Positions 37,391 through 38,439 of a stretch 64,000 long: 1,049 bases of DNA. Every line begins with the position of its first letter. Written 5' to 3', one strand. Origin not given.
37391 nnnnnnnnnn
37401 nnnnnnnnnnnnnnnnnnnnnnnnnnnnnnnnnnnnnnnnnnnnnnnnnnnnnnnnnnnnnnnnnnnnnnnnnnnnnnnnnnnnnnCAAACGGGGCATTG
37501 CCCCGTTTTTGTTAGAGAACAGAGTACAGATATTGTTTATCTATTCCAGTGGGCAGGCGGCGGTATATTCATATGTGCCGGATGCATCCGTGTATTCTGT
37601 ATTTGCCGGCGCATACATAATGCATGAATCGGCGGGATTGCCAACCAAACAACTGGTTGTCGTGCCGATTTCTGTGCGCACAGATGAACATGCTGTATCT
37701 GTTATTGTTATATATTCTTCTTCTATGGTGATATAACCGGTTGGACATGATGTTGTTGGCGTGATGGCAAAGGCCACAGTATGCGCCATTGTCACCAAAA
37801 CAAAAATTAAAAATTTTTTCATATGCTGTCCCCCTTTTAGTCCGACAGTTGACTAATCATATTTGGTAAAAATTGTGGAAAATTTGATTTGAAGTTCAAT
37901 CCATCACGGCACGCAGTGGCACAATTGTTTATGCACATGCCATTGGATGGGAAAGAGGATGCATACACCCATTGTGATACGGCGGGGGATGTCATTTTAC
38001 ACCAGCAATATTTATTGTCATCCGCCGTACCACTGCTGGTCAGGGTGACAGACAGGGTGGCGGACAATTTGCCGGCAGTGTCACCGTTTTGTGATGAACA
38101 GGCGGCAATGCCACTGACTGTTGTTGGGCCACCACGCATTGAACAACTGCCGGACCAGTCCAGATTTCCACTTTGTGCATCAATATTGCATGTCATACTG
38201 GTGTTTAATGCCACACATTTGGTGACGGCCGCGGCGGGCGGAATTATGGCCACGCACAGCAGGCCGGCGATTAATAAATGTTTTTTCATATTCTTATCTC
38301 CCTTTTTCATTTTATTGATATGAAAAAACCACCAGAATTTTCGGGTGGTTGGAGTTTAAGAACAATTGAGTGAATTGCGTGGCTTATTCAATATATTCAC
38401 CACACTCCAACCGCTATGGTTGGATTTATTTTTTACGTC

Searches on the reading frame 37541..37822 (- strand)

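Call 3: search_protein_families(library=pfam, proteins=[window:37541-37822:-], max_evalue=1)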
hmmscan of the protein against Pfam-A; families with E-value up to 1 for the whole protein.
window:37541-37822:- (93 aa): 1 family
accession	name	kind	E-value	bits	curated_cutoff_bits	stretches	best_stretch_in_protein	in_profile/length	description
PF20130.4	DUF6520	-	0.02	15.7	25.4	1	1-51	1-58/83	Family of unknown function (DUF6520)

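Call 4: search_protein_families(library=ncbifam, proteins=[window:37541-37822:-], max_evalue=1)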
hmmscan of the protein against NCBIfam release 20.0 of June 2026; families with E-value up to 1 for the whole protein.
window:37541-37822:- (93 aa): 1 family
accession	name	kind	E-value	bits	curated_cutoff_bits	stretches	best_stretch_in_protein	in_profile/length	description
NF033683.1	di_4Fe-4S_YfhL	equivalog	0.004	17.5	86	1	24-79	17-71/80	YfhL family 4Fe-4S dicluster ferredoxin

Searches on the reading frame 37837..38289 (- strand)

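Call 3: search_protein_families(library=pfam, proteins=[window:37837-38289:-], max_evalue=1)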
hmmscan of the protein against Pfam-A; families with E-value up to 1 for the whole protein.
window:37837-38289:- (150 aa): 1 family
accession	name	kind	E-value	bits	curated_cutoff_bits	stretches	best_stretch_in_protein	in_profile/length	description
PF19844.4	DUF6319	-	0.15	12.6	23.9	1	70-93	23-46/115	Family of unknown function (DUF6319)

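Call 4: search_protein_families(library=ncbifam, proteins=[window:37837-38289:-], max_evalue=1)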
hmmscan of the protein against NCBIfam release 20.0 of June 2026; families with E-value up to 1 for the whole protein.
window:37837-38289:- (150 aa): 0 families
